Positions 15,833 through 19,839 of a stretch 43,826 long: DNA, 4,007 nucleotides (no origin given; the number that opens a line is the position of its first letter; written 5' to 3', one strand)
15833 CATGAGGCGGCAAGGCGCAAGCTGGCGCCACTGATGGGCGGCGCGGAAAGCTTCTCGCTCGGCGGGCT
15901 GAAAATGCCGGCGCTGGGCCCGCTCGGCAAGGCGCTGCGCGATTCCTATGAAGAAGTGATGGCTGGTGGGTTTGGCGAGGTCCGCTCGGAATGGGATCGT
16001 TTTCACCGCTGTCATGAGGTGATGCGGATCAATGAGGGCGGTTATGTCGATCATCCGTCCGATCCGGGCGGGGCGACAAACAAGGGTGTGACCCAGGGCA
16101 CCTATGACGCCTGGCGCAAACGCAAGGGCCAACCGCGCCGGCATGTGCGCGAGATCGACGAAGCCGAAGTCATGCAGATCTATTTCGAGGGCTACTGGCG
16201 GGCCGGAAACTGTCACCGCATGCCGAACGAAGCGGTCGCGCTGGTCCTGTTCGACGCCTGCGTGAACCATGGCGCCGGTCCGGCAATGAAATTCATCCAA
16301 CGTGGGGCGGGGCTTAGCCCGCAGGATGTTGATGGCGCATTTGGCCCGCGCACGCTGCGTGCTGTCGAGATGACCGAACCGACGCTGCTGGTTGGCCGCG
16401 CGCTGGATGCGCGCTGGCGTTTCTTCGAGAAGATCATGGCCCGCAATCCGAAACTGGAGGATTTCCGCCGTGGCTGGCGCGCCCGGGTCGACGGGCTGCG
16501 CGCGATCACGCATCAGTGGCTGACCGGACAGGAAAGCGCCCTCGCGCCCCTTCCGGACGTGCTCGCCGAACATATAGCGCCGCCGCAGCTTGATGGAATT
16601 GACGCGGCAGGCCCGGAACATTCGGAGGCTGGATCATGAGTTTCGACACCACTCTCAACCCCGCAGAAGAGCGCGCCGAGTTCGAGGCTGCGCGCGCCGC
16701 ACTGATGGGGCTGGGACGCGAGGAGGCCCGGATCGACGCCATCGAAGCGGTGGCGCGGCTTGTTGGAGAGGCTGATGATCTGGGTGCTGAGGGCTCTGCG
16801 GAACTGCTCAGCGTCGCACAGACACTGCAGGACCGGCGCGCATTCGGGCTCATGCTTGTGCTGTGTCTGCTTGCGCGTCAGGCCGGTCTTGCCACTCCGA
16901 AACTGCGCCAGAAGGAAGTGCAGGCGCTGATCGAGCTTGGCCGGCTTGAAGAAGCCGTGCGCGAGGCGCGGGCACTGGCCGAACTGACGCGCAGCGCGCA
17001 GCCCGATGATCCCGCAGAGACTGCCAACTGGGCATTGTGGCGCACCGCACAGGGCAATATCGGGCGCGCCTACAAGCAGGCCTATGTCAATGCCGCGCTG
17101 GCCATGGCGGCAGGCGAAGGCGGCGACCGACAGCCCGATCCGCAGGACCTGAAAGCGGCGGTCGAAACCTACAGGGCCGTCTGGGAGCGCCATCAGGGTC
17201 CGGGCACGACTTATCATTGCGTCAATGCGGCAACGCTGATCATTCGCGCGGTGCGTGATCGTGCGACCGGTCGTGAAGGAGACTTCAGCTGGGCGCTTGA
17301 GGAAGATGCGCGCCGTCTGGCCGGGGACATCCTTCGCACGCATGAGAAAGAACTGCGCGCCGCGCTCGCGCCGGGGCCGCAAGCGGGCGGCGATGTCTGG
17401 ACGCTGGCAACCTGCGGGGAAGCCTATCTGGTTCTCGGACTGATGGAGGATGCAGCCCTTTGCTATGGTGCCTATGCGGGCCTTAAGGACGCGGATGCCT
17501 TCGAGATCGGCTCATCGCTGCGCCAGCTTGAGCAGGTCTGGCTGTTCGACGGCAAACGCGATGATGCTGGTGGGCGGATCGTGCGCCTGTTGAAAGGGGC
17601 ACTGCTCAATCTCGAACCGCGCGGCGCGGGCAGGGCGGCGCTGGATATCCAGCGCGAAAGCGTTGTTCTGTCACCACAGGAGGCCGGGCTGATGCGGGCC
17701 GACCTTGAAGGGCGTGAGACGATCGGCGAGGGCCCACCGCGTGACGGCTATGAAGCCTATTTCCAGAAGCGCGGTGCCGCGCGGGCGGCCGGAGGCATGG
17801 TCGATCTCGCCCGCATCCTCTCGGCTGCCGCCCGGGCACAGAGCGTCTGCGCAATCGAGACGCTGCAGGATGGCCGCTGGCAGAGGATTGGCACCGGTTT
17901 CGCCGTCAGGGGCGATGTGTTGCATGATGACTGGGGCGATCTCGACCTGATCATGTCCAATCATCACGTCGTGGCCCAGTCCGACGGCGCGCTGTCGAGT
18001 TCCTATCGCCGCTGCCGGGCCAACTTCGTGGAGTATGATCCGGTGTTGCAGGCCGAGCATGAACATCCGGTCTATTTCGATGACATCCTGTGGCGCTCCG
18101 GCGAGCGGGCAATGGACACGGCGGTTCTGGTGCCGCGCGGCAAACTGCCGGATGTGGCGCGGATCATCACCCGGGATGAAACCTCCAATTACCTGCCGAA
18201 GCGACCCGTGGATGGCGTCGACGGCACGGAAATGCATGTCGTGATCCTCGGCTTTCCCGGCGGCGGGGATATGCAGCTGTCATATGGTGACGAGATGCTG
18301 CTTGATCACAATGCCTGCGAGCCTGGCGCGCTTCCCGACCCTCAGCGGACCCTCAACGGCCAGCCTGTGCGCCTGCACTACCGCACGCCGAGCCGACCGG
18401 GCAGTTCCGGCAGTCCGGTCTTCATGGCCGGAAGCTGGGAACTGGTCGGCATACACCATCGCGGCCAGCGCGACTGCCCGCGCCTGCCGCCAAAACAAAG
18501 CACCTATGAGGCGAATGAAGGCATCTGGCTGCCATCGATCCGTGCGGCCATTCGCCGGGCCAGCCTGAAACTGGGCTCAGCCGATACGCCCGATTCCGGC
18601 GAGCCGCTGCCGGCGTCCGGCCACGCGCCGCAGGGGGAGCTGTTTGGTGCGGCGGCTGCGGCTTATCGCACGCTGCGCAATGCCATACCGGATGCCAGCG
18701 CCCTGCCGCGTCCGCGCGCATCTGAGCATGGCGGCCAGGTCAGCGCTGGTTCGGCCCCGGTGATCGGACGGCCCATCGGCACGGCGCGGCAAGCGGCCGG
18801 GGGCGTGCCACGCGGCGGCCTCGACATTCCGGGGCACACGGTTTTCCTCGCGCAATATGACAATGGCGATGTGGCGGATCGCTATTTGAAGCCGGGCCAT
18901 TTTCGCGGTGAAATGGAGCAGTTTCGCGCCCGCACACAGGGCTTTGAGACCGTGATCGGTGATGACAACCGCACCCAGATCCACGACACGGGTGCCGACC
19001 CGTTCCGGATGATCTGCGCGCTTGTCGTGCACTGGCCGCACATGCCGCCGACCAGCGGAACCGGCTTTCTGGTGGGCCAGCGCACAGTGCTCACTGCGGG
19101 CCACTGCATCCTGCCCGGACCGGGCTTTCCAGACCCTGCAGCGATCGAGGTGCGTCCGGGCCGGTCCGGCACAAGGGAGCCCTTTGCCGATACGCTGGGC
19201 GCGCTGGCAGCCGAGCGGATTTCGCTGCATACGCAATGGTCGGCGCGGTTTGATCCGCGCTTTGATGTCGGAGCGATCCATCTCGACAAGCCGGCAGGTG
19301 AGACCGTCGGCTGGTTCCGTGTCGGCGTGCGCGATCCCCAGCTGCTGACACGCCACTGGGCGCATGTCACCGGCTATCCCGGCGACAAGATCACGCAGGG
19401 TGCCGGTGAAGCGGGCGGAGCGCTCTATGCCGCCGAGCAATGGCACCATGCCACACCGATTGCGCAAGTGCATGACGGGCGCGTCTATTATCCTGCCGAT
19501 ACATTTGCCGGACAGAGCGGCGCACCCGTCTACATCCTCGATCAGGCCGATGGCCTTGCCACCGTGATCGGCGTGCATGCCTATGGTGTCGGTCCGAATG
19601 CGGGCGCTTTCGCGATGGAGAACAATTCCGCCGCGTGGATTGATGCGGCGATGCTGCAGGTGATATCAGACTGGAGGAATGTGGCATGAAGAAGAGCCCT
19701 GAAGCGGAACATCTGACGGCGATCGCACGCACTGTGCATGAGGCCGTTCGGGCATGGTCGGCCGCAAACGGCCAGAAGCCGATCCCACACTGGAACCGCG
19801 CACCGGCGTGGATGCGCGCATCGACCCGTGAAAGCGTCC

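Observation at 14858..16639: Gene B: GH108 muramidase/PG_binding_3 module fused to a ~400-aa unknown domain, with no export signal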

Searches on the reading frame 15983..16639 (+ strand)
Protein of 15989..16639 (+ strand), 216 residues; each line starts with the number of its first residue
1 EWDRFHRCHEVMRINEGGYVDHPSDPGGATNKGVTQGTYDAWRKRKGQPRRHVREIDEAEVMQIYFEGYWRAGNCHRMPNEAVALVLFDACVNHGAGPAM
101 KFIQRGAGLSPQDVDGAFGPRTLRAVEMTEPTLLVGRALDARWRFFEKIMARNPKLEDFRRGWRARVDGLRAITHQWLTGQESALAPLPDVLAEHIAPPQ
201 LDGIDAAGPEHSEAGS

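Call 82: search_solved_structures(query=window:15983-16534:+, max_evalue=0.01, show_alignments=5)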
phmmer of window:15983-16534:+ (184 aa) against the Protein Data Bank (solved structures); distinct sequences matched with E-value up to 0.01: 6.
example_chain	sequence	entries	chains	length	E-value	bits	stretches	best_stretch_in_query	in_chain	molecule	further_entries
2is5_A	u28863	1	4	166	3e-22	82.4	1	5-169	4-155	Hypothetical protein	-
2ikb_A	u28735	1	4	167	3.5e-22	82.1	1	5-169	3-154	Hypothetical protein NMB1012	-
7dnp_A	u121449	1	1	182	6e-22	81.4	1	16-174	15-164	Secretion activator protein, hypothetical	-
2nr7_A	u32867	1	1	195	7.4e-12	48.5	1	18-167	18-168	Secretion activator protein, putative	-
6v3z_A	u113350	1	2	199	1.1e-10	44.6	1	17-130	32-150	Sen1395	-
6v40_A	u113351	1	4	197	1.6e-08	37.5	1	16-165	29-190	PG_binding_3 domain-containing protein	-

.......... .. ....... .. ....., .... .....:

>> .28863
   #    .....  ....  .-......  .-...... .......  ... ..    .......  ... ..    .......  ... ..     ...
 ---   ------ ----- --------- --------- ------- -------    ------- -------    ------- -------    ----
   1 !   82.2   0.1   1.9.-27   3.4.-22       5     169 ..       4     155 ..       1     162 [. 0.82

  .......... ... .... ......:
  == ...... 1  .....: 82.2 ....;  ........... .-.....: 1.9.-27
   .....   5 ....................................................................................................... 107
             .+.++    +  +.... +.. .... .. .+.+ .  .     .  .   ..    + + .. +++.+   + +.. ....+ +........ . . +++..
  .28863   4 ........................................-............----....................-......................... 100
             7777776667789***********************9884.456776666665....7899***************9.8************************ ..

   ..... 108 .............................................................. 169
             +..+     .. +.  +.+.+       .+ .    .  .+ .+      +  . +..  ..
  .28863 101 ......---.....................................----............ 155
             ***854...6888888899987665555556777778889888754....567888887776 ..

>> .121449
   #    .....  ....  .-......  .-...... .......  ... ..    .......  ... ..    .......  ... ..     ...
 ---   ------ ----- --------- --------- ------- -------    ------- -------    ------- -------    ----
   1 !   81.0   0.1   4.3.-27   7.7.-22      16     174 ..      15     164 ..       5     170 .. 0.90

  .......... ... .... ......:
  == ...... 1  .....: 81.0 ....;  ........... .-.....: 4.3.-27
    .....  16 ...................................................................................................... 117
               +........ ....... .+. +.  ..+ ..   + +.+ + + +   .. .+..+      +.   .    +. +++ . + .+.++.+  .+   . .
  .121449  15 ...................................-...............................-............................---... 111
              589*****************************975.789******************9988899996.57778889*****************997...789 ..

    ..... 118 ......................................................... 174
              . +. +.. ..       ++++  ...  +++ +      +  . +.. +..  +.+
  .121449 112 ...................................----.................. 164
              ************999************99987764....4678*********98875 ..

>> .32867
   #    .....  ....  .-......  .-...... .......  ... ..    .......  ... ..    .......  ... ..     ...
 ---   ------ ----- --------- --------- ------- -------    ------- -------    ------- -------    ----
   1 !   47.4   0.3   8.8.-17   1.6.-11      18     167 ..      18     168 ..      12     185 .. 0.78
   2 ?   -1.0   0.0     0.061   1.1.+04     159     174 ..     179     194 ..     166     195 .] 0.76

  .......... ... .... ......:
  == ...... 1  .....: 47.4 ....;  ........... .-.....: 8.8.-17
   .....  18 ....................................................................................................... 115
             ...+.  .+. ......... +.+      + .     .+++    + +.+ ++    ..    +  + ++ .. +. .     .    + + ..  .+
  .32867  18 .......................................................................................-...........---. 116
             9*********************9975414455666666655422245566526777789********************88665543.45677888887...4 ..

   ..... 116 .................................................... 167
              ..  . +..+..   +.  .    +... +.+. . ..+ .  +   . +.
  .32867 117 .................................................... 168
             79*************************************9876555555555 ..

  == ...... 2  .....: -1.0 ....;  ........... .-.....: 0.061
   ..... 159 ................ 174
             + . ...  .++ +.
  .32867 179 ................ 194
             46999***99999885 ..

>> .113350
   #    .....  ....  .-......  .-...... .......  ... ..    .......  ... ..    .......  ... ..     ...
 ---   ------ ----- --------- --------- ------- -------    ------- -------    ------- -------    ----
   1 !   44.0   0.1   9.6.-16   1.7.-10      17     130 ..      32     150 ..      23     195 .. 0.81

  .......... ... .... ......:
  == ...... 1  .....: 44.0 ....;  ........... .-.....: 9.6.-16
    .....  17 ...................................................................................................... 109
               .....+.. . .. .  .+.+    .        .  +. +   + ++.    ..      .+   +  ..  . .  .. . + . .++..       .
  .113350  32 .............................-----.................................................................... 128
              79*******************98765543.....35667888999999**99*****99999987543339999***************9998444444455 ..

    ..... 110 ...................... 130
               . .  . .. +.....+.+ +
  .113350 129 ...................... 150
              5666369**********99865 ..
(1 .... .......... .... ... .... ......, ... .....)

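Call 98: search_protein_families(library=phrogs, proteins=[window:15989-16639:+], max_evalue=0.001)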
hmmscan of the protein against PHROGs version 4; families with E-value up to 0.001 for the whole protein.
window:15989-16639:+ (216 aa): 2 families
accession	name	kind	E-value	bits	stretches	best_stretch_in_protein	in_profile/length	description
phrog_315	-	lysis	3.2e-40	139.3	1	4-182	334-499/677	endolysin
phrog_12853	-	unknown function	1.6e-14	55.5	1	10-126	8-129/131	-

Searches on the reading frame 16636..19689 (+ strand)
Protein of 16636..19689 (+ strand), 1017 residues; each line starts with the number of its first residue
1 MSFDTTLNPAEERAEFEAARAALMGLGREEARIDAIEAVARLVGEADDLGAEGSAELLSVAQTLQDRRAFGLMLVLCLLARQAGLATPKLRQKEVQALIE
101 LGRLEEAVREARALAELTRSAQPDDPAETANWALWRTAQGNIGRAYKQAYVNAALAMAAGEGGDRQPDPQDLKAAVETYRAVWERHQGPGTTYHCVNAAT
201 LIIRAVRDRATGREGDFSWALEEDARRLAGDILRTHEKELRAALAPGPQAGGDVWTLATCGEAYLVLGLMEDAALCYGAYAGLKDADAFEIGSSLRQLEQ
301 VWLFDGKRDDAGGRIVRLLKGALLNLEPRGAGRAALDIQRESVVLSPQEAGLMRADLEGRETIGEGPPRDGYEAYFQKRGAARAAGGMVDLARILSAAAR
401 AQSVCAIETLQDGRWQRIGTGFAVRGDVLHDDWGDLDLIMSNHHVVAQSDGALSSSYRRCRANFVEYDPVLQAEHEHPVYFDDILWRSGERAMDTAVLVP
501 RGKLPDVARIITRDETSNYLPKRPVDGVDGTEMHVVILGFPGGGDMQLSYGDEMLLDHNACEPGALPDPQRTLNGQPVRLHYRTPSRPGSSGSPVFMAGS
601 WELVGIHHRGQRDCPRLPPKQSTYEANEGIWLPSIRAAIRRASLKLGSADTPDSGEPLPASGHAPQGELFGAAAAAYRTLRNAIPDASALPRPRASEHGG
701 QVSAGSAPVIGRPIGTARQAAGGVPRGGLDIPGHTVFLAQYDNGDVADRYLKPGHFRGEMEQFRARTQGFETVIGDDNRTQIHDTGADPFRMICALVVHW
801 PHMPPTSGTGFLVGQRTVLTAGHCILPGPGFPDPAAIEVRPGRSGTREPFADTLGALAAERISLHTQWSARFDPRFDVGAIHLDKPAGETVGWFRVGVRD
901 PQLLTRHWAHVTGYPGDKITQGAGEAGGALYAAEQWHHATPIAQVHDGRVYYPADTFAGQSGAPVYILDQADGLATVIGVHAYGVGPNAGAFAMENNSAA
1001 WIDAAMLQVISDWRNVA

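Call 3: search_protein_families(library=pfam, proteins=[window:16636-19689:+], max_evalue=0.01)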
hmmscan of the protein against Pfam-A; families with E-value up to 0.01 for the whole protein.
window:16636-19689:+ (1017 aa): 3 families
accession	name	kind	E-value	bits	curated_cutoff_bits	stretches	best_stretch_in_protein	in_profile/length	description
PF13365.12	Trypsin_2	-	6.9e-19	69.4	27.6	2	419-606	1-144/144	Trypsin-like peptidase domain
PF00089.32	Trypsin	-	7.9e-11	42.6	20.6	1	809-990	28-204/220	Trypsin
PF20308.4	TPR-S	-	1.5e-05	26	27.6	1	85-201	15-101/102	Tetratricopeptide Repeats-Sensor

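Call 4: search_protein_families(library=padloc, proteins=[window:16636-19689:+], max_evalue=0.01)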
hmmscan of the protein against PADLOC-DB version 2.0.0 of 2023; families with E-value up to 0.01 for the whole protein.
window:16636-19689:+ (1017 aa): 3 families
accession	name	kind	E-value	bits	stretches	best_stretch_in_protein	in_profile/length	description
PDLC05022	PDC-S45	-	1.9e-06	25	0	402-450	22-68/293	-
PDLC02960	RT-Protease_XI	-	0.00033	17.7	0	768-989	313-487/506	single gene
PDLC04593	PDC-M35A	-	0.0008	17.3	0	585-606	156-177/216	-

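Call 8: search_protein_families(library=ncbifam, proteins=[window:16636-19689:+], max_evalue=0.01)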
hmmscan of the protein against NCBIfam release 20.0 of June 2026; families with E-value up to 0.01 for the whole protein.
window:16636-19689:+ (1017 aa): 0 families

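Call 98: search_protein_families(library=phrogs, proteins=[window:16636-19689:+], max_evalue=0.001)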
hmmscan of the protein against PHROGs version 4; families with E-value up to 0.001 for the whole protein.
window:16636-19689:+ (1017 aa): 1 family
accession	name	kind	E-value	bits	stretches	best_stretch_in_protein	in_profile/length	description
phrog_13651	-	unknown function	0.00012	22.6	0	580-610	222-251/280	-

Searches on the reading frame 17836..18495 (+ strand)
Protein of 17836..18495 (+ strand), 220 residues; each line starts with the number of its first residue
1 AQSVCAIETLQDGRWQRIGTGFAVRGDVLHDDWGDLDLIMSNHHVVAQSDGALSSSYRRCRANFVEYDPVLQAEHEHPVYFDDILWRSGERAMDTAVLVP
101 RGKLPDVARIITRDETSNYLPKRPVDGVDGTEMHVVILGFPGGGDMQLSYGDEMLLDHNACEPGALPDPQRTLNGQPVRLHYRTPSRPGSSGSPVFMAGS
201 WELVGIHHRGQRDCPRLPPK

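Call 74: search_solved_structures(query=window:17836-18495:+, max_evalue=1, show_alignments=2)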
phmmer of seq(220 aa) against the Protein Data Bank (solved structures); distinct sequences matched with E-value up to 1: 0.

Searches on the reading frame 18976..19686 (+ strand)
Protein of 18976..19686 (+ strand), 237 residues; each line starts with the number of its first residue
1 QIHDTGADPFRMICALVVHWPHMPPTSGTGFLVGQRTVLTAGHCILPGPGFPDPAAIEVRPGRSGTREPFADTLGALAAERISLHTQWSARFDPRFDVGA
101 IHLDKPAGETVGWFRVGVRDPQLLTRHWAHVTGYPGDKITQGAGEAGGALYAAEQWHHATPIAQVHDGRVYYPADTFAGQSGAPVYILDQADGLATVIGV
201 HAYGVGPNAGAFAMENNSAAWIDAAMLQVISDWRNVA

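Call 75: search_solved_structures(query=window:18976-19686:+, max_evalue=1, show_alignments=3)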
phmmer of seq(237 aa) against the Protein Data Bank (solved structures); distinct sequences matched with E-value up to 1: 67 (the best 60 are shown).
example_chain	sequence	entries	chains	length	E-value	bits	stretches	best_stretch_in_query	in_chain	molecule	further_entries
1p3c_A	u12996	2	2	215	2e-09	40.6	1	26-205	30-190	glutamyl-endopeptidase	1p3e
1fiw_A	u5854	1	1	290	0.0024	20.7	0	172-207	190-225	BETA-ACROSIN HEAVY CHAIN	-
1fiz_A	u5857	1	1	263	0.0099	18.7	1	26-207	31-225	BETA-ACROSIN HEAVY CHAIN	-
3wy8_A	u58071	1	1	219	0.015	18.1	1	33-209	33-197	Serine protease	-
4jcn_A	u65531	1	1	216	0.016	17.9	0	27-206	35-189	Glutamyl endopeptidase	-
6tya_A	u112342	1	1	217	0.021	17.6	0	27-205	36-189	Glutamyl endopeptidase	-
6u1b_A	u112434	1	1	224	0.022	17.5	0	27-205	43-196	Glutamyl endopeptidase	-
6q12_A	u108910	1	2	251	0.032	17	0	27-206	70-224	Glutamyl endopeptidase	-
6pym_A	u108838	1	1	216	0.051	16.3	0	27-206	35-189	Glutamyl endopeptidase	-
3w94_A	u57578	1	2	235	0.062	16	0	174-222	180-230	Enteropeptidase-1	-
6q24_A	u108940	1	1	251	0.087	15.6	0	27-206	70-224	Glutamyl endopeptidase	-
8vgk_A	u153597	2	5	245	0.27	14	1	15-107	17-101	Tryptase alpha/beta-1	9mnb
9s74_A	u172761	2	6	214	0.27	13.9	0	26-48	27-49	JSNZ extracellular serine protease Jep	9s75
1bhx_B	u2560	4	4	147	0.29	13.9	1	31-108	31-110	ALPHA THROMBIN | thrombin heavy chain, B | Thrombin heavy chain fragment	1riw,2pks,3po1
5wi6_A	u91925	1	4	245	0.31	13.8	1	15-107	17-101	Tryptase alpha/beta-1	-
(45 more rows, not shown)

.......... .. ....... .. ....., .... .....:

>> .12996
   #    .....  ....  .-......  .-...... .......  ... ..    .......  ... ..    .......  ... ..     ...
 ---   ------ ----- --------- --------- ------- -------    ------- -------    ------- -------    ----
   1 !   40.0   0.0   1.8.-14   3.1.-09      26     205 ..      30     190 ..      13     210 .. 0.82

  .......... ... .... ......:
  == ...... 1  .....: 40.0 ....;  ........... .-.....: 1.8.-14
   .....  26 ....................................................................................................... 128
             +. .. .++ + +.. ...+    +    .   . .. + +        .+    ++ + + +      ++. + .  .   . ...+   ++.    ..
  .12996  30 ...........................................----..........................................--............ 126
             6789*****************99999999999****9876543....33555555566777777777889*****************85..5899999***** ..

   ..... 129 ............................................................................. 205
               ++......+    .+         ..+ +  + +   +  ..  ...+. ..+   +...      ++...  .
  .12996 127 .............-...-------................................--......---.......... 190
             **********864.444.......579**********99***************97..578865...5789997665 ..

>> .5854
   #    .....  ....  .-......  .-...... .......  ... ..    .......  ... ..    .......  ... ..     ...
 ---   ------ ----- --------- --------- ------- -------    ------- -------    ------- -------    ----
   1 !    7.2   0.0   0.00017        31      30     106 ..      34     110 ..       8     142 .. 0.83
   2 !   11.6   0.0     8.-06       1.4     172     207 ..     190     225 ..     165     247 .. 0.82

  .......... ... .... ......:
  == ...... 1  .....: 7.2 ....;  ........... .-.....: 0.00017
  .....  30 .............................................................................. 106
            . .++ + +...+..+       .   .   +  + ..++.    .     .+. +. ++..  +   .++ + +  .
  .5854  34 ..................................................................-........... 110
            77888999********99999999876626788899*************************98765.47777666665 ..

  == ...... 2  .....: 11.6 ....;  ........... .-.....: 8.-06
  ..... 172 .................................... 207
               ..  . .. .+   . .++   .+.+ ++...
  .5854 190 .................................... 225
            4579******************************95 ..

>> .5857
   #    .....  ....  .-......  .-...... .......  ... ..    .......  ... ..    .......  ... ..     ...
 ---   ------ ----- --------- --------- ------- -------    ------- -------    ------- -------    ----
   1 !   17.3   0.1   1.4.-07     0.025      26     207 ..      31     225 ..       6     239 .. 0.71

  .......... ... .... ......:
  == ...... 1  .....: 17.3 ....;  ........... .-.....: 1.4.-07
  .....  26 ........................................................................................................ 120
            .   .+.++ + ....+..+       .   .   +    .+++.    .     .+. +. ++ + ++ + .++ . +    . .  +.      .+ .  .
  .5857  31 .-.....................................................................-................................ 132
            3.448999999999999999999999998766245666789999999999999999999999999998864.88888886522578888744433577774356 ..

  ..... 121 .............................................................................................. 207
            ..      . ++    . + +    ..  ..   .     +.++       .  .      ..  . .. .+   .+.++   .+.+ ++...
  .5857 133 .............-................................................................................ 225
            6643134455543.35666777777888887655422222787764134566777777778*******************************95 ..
